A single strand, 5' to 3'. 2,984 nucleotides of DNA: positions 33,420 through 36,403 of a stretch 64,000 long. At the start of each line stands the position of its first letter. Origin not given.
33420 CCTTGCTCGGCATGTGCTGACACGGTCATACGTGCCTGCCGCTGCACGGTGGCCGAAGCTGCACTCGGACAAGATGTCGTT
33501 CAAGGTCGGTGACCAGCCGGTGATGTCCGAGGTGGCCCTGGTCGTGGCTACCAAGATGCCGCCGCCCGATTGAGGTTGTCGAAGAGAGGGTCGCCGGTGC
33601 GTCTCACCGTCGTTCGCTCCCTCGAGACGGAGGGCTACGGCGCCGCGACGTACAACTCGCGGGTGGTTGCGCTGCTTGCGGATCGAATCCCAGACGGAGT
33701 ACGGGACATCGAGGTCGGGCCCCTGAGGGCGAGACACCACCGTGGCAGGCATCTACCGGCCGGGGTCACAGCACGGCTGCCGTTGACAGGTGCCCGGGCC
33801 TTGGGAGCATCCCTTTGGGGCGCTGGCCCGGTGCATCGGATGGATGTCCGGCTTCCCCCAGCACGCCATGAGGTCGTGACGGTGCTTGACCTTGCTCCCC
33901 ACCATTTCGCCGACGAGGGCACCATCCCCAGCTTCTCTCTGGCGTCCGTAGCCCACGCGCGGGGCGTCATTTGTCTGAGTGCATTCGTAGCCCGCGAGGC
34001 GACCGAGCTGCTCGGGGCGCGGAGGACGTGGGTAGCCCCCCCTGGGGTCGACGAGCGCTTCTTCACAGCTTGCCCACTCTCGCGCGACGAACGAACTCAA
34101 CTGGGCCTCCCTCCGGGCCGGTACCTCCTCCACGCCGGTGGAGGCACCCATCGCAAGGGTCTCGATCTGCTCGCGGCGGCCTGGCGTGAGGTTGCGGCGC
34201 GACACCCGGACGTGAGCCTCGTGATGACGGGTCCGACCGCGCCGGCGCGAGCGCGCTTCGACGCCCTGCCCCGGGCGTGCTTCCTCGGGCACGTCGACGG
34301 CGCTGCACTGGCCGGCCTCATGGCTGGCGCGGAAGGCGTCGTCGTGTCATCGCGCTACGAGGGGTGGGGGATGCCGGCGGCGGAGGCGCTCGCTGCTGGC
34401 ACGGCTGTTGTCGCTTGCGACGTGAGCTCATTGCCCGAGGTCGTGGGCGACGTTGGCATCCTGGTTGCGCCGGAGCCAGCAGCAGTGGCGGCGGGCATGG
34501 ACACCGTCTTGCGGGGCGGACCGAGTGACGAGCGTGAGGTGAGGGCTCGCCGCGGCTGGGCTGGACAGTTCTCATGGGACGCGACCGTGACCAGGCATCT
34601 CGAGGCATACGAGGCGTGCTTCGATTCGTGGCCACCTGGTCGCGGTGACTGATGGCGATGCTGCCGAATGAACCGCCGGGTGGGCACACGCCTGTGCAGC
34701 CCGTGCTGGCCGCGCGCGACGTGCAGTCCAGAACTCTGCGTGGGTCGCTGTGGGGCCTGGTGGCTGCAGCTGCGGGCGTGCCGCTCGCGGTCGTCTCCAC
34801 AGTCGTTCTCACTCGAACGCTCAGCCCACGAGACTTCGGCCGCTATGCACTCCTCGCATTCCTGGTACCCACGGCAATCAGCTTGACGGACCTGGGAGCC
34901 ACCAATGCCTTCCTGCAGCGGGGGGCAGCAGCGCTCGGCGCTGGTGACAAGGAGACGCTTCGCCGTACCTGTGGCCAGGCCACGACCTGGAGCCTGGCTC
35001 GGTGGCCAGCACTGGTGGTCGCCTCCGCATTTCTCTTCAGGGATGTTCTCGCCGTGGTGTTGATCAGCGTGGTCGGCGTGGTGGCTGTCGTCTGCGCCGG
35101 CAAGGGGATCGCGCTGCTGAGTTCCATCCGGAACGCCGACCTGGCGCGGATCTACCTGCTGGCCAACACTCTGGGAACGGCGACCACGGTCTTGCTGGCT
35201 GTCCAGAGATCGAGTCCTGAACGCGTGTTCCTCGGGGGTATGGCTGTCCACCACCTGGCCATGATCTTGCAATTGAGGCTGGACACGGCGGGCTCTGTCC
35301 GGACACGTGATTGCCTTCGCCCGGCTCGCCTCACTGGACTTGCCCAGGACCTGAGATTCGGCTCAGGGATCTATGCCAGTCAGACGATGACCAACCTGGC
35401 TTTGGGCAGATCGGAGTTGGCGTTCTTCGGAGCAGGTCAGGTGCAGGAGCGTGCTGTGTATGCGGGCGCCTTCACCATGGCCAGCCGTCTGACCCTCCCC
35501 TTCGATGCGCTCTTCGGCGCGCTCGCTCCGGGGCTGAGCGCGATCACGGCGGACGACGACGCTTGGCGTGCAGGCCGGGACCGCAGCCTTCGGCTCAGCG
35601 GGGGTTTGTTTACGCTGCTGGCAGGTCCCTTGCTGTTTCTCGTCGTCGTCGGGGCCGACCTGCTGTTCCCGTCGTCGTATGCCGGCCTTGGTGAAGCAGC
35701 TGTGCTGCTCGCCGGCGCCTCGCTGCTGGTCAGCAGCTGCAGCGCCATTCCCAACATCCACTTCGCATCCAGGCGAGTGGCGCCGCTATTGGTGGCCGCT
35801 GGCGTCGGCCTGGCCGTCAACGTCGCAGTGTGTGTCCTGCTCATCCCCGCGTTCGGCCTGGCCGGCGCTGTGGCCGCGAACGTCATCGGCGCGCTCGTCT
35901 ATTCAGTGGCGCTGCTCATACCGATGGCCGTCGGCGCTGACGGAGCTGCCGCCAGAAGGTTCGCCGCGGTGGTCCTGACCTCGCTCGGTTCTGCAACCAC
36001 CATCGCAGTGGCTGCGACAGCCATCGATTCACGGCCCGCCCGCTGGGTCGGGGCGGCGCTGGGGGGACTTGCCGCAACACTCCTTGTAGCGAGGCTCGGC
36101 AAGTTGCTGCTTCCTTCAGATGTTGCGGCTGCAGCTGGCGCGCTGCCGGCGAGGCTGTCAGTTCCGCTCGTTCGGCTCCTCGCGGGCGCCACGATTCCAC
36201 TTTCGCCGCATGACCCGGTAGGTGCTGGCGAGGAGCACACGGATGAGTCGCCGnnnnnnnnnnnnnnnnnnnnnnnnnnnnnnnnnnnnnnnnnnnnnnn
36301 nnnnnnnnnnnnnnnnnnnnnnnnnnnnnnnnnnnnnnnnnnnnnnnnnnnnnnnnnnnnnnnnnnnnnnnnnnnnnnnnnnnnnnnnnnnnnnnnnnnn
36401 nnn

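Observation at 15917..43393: About 27-kb Wzx/Wzy/Wzc polysaccharide locus unusually rich in methyltransferases and redox tailoring genes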

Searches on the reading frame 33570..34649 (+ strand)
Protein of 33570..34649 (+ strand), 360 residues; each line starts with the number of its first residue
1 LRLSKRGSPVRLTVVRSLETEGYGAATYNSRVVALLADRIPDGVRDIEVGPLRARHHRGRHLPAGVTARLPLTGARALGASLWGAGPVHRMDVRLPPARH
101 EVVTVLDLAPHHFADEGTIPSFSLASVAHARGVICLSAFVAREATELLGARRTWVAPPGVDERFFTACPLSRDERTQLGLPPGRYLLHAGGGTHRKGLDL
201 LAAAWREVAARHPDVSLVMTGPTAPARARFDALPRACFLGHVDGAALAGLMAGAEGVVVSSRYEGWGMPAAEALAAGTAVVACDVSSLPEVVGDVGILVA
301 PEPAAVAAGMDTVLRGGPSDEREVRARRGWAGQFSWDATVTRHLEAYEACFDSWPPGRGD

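Call 6: search_protein_families(library=pfam, proteins=[window:33570-34649:+], max_evalue=0.01)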
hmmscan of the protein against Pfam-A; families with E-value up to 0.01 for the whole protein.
window:33570-34649:+ (360 aa): 5 families
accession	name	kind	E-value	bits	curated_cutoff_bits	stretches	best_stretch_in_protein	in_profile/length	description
PF13692.12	Glyco_trans_1_4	-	1.6e-21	77.5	27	1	185-314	3-140/142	Glycosyl transferases group 1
PF00534.26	Glycos_transf_1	-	1.3e-18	67.5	26.4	1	182-322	14-164/172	Glycosyl transferases group 1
PF20706.3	GT4-conflict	-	2.1e-05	24.1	26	1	193-302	209-327/385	Family 4 Glycosyltransferase in conflict systems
PF13524.12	Glyco_trans_1_2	-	0.00032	21.1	25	1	207-330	7-126/144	Glycosyl transferase-like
PF13439.12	Glyco_transf_4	-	0.004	17.6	28.5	0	126-162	130-168/170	Glycosyltransferase Family 4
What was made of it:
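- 33570..34652 (+): g16: GT4 glycosyltransferase. PF13692 and PF00534 (call 6)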

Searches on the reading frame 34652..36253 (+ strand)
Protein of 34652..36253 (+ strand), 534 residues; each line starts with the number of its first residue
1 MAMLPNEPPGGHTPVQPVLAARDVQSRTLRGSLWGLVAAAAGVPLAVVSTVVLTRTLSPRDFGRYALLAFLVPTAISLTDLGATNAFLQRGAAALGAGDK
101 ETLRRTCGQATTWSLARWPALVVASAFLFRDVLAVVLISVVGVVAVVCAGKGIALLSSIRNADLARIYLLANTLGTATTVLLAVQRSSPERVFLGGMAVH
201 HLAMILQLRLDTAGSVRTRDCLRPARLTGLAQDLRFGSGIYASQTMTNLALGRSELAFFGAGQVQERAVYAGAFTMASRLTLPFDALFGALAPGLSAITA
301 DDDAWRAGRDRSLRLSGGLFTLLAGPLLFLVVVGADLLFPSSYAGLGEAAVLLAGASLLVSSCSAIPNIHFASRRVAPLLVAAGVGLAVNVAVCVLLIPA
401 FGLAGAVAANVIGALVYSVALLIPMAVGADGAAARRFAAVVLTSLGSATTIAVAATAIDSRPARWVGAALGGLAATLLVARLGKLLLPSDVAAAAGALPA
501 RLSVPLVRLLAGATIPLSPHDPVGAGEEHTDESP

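Call 6: search_protein_families(library=pfam, proteins=[window:34652-36253:+], max_evalue=0.01)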
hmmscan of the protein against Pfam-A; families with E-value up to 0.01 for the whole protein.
window:34652-36253:+ (534 aa): 2 families
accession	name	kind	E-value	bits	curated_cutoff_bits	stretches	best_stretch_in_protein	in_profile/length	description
PF13440.11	Polysacc_synt_3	-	7.8e-07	29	23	1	52-338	1-279/293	Polysaccharide biosynthesis protein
PF01943.22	Polysacc_synt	-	0.0054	16.6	28.2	1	29-96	2-69/274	Polysaccharide biosynthesis protein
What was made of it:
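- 34652..36256 (+): g17: Wzx-like flippase (Polysacc_synt_3). PF13440 29 bits, above the cutoff of 23 (call 6).
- On Wzx/Wzy-dependent polysaccharide assembly locus: 34652-36256: PF13440 29 bits, above the cutoff of 23 (call 6).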

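Call 12: search_protein_families(library=ncbifam, proteins=[window:34652-36253:+], max_evalue=0.01)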
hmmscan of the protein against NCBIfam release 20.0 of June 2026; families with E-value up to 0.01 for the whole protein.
window:34652-36253:+ (534 aa): 1 family
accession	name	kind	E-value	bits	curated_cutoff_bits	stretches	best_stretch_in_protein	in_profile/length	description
NF058658.1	Oglyco_Wzx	exception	0.001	18.1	720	1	24-90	6-72/478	O-glycosylation flippase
